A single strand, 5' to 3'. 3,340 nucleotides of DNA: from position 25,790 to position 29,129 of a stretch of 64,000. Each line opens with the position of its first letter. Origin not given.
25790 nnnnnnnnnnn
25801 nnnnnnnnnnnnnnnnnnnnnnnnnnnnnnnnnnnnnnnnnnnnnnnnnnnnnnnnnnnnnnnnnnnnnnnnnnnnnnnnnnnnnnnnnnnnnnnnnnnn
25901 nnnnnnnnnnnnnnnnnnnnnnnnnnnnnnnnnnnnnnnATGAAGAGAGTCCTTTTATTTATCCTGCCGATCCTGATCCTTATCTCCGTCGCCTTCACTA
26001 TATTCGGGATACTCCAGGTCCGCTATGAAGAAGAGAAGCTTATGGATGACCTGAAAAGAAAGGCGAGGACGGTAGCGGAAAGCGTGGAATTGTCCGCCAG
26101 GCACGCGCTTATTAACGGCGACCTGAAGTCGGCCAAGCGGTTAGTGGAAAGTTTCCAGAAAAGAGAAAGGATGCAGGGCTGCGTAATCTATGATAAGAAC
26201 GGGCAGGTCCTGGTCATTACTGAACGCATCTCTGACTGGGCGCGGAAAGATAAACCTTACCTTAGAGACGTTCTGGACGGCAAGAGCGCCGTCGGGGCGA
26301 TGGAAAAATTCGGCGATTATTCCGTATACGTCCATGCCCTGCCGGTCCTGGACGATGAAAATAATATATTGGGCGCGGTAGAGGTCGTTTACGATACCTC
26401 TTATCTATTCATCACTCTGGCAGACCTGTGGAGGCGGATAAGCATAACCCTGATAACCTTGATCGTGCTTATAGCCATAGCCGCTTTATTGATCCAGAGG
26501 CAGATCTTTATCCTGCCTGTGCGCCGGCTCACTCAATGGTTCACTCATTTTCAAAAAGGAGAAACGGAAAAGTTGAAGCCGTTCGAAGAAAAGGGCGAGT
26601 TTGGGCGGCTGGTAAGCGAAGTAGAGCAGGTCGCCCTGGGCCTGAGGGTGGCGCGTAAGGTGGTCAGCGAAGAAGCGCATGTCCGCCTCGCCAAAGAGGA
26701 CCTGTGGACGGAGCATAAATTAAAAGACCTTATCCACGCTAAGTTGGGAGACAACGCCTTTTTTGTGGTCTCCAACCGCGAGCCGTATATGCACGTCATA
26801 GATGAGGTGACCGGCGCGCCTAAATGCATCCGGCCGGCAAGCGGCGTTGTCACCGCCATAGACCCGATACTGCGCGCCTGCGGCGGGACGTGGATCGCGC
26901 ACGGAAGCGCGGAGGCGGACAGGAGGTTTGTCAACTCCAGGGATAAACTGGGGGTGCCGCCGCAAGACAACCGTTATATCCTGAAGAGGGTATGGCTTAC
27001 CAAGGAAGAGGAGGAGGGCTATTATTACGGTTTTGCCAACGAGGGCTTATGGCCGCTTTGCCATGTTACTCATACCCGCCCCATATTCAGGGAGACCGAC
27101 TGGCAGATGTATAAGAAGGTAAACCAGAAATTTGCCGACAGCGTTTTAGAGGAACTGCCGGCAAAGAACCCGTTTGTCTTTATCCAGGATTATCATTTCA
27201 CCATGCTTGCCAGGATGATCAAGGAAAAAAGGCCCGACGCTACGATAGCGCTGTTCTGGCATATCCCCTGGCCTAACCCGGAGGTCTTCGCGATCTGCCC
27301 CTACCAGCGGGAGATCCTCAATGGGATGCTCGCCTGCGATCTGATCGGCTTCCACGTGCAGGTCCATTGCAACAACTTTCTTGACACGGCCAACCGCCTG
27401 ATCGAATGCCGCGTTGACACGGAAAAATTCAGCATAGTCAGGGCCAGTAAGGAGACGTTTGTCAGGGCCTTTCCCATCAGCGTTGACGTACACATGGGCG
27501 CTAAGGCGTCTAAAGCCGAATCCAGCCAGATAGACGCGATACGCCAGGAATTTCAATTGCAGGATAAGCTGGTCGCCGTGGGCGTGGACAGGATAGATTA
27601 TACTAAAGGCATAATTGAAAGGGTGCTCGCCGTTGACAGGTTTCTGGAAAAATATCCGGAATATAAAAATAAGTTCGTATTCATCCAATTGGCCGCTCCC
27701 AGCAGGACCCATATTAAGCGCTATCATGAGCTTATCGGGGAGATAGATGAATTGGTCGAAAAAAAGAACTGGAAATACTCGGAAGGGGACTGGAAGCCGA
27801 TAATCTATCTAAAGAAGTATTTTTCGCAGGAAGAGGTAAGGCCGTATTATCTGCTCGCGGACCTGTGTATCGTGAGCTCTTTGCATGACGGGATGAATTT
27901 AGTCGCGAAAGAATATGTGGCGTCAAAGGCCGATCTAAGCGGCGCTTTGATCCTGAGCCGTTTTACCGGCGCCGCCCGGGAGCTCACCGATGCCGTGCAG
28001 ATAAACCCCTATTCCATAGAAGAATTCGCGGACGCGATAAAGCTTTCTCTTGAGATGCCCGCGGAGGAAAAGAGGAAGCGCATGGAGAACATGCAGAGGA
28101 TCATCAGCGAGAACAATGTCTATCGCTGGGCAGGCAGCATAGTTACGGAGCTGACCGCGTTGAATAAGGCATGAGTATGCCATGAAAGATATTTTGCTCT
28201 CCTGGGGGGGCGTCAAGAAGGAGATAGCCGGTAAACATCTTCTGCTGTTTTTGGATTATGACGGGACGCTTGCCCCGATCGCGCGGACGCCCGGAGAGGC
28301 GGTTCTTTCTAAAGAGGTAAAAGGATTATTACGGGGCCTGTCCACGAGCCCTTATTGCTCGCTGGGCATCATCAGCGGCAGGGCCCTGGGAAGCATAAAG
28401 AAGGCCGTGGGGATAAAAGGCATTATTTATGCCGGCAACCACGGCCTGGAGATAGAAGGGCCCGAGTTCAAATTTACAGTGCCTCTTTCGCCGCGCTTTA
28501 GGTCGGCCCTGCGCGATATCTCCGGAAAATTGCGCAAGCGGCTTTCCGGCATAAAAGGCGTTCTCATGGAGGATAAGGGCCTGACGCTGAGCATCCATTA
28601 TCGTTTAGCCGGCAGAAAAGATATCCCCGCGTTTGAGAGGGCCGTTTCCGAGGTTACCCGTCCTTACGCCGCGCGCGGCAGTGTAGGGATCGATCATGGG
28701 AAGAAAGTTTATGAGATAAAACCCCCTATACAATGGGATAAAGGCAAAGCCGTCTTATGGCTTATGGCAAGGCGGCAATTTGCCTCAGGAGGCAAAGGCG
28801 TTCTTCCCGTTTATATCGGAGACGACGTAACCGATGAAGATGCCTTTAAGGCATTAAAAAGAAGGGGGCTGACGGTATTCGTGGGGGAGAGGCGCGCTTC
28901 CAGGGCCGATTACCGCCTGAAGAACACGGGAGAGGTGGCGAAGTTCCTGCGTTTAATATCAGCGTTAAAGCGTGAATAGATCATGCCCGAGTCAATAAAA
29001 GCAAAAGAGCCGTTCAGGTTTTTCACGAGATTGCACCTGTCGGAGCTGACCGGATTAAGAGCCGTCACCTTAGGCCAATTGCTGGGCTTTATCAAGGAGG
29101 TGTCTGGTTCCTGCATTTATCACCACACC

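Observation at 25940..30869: Trehalose cluster combining a membrane-sensor-fused OtsA with OtsB, TreT and an unknown repeat protein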

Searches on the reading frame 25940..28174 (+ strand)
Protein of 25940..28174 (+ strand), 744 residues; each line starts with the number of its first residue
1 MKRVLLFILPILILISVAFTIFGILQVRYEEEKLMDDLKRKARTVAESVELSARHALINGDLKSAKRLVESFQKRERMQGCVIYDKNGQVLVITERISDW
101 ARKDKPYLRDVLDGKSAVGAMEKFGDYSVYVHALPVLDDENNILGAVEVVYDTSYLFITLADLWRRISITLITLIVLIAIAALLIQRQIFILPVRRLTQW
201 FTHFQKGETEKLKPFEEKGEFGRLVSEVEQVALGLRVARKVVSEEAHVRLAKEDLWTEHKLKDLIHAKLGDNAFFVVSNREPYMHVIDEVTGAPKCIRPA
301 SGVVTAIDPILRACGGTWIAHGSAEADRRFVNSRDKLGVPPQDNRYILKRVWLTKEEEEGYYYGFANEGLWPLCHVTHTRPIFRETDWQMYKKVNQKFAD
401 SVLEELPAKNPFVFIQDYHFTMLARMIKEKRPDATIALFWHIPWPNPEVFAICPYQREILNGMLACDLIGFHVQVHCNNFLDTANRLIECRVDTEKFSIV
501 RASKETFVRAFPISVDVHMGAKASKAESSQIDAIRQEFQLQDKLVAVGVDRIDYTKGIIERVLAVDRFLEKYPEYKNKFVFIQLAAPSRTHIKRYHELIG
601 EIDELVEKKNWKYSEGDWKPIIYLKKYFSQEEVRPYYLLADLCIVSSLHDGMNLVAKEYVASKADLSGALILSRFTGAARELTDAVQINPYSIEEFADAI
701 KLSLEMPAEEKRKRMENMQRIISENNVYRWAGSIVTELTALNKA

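Call 3: search_protein_families(library=pfam, proteins=[window:25940-28174:+], max_evalue=0.01)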
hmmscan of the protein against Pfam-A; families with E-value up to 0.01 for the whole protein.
window:25940-28174:+ (744 aa): 5 families
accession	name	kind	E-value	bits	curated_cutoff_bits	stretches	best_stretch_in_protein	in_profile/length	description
PF00982.27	Glyco_transf_20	-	1.4e-121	406.9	32.5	1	274-739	3-472/473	Glycosyltransferase family 20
PF00534.26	Glycos_transf_1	-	1.5e-06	28.3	26.4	1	535-717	6-167/172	Glycosyl transferases group 1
PF17152.10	CHASE8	-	0.00066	20.3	27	1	37-92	4-59/102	Periplasmic sensor domain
PF17203.10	sCache_3_2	-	0.0013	19.2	28.4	1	30-149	2-124/140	Single cache domain 3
PF13692.12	Glyco_trans_1_4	-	0.0019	18.9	27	1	621-701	61-137/142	Glycosyl transferases group 1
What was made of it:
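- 26759..28156 (+): GT20 catalytic domain (residues 274-739). Pfam E 1.4e-121 (call 3).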

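Call 4: search_protein_families(library=ncbifam, proteins=[window:25940-28174:+], max_evalue=0.01)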
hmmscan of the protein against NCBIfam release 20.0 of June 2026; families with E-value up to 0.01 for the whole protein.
window:25940-28174:+ (744 aa): 8 families
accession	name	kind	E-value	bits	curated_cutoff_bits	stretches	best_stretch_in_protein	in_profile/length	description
NF011071.0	PRK14501.1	equivalog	1.5e-145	486.3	634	1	275-740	5-463/729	bifunctional alpha,alpha-trehalose-phosphate synthase (UDP-forming)/trehalose-phosphatase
TIGR02400.1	trehalose_OtsA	equivalog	1.6e-128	429.3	564.85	1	275-739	3-455/456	alpha,alpha-trehalose-phosphate synthase (UDP-forming)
TIGR02398.1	gluc_glyc_Psyn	equivalog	2e-93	313.7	569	2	509-739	251-481/487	glucosylglycerol-phosphate synthase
NF007513.0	PRK10117.1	equivalog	5.2e-76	256.5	759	1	299-741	20-454/474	alpha,alpha-trehalose-phosphate synthase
NF033092.0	HK_WalK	equivalog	7.5e-08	31.4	725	1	5-245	11-256/594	cell wall metabolism sensor histidine kinase WalK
NF053592.1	HK_near_YfiR_like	equivalog_domain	0.00011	21.8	194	1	13-200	12-185/223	sensor histidine kinase, YfiR-like protein-associated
NF007423.1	PRK09966.1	equivalog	0.0024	16.8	325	1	6-98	14-99/390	diguanylate cyclase DgcN/YfiN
NF047684.1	TeichurnBiosyTuaC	equivalog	0.0069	15.3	550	0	532-732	207-380/391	teichuronic acid biosynthesis protein TuaC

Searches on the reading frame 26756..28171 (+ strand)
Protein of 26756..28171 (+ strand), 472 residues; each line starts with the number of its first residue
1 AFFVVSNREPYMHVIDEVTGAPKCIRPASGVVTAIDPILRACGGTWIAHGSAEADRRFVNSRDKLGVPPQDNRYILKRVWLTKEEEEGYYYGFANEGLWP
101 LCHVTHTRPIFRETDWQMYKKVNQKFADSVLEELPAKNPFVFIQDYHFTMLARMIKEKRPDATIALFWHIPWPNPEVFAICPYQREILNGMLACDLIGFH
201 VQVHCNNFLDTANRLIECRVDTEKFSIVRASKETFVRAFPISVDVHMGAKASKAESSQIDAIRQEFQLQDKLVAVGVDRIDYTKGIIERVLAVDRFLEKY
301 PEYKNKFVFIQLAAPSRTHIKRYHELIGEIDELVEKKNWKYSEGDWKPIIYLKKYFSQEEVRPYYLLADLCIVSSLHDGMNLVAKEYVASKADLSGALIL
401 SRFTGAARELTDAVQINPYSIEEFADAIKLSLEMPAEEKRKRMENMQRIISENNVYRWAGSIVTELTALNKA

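Call 27: search_solved_structures(query=window:26756-28171:+, show_alignments=2)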
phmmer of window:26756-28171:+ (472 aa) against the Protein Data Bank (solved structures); distinct sequences matched with E-value up to 0.001: 23.
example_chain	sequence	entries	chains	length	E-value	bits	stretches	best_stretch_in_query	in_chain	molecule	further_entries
5jij_A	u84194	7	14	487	2.9e-83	283.1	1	2-467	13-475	Alpha,alpha-trehalose-phosphate synthase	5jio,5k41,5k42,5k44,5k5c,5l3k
6jbi_A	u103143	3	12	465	2.7e-77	263.4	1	68-468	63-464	Trehalose-6-phosphate synthase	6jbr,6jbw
5hut_A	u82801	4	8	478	1.3e-76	261.1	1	4-470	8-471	Alpha,alpha-trehalose-phosphate synthase [UDP-forming]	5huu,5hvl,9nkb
9niq_A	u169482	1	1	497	1.5e-76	260.9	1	4-470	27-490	Alpha,alpha-trehalose-phosphate synthase [UDP-forming]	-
5huv_A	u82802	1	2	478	3.4e-76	259.8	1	4-470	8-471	Alpha,alpha-trehalose-phosphate synthase [UDP-forming]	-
5hvm_A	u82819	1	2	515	1.7e-75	257.5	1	78-469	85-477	Alpha,alpha-trehalose-phosphate synthase (UDP-forming)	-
8fhw_A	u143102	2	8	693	2.3e-74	253.8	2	154-469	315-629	Alpha,alpha-trehalose-phosphate synthase (UDP-forming)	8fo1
5hvo_A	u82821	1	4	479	3.4e-73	249.9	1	29-467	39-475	Alpha,alpha-trehalose-phosphate synthase (UDP-forming)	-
5uof_A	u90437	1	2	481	4.5e-63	216.5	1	25-468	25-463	Alpha,alpha-trehalose-phosphate synthase (UDP-forming)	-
5hxa_A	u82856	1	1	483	5.6e-63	216.2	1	26-466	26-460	Alpha,alpha-trehalose-phosphate synthase (UDP-forming)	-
1gz5_A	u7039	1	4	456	2.4e-62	214.1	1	27-467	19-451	ALPHA-TREHALOSE-PHOSPHATE SYNTHASE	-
6jak_A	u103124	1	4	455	2.5e-62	214.1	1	27-467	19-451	Trehalose-6-phosphate synthase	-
2wtx_A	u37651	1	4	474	2.7e-62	214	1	27-467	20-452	ALPHA, ALPHA-TREHALOSE-PHOSPHATE SYNTHASE [UDP-FORMING]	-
1uqt_A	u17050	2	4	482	2.8e-62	213.9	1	27-467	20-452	ALPHA, ALPHA-TREHALOSE-PHOSPHATE SYNTHASE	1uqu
5tvg_A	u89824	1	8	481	7.1e-61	209.3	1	19-468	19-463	Alpha,alpha-trehalose-phosphate synthase (UDP-forming)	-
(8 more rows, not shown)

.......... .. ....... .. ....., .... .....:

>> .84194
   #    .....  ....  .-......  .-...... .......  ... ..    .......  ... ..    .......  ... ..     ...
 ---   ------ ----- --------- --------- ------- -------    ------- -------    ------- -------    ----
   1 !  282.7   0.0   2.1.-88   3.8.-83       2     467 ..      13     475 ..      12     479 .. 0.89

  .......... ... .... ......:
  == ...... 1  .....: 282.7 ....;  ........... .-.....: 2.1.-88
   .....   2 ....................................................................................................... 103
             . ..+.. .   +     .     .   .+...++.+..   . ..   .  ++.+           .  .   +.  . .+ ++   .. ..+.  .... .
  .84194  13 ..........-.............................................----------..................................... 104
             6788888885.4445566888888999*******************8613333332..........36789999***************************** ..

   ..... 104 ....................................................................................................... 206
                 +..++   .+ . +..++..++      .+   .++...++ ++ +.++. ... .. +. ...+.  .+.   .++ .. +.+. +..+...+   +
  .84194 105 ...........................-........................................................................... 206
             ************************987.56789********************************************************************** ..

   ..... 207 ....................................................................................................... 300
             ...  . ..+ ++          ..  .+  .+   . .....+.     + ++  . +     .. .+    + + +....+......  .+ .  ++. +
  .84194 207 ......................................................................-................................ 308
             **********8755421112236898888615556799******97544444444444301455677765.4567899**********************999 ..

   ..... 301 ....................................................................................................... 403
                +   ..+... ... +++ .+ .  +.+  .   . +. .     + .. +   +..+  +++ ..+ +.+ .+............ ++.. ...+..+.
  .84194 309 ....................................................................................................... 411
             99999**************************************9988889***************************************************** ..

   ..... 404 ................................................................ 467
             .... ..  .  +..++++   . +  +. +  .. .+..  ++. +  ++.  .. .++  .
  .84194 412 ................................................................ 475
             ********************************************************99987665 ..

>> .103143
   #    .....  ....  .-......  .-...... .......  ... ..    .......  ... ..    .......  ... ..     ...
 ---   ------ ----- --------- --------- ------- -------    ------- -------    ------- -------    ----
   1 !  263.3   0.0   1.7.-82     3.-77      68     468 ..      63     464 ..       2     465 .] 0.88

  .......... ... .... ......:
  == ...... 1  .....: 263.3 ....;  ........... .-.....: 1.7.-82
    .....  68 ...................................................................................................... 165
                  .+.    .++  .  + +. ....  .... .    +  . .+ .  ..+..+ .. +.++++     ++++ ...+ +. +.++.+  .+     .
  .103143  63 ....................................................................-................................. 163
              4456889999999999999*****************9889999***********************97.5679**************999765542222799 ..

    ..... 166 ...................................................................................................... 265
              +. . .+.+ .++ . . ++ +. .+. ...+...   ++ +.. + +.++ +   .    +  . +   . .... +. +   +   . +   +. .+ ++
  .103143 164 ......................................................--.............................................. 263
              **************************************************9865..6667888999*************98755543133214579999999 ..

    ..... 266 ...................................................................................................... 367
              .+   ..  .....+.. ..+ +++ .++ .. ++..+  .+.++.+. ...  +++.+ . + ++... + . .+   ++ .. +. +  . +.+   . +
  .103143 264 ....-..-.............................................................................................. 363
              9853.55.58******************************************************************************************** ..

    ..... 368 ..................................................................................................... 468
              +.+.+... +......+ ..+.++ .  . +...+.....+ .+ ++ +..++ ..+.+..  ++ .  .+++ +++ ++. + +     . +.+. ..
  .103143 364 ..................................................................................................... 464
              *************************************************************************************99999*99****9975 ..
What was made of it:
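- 26759..28156 (+): The motifs VVSNRxP, DYH, HIPxP, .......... and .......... are conserved in the printed alignment (call 27).
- On GT20 trehalose-6-phosphate synthase (OtsA): The motifs are identical or conservative in the printed alignment to 5JIJ (call 27).
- Catalytic motifs are intact (call 27).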

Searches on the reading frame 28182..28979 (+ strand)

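Call 3: search_protein_families(library=pfam, proteins=[window:28182-28979:+], max_evalue=0.01)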
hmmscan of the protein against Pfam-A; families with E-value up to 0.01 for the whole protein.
window:28182-28979:+ (265 aa): 1 family
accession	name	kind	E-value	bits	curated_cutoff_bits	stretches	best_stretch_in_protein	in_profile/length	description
PF02358.22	Trehalose_PPase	-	2.7e-41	141.7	27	1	23-245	1-230/235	Trehalose-phosphatase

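Call 4: search_protein_families(library=ncbifam, proteins=[window:28182-28979:+], max_evalue=0.01)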
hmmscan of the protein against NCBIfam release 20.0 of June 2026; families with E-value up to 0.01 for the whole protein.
window:28182-28979:+ (265 aa): 4 families
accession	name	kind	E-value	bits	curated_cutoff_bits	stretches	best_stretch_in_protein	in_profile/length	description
TIGR00685.1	T6PP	equivalog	3.1e-48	164.8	68.05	1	18-259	2-248/250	trehalose-phosphatase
NF011071.0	PRK14501.1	equivalog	1.9e-42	145.4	634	1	16-261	490-726/729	bifunctional alpha,alpha-trehalose-phosphate synthase (UDP-forming)/trehalose-phosphatase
NF007560.0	PRK10187.1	equivalog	2e-30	106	327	1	20-261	15-245/266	trehalose-phosphatase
TIGR01484.1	HAD-SF-IIB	subfamily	7.8e-18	65.3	41.8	1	21-229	1-219/221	HAD-IIB family hydrolase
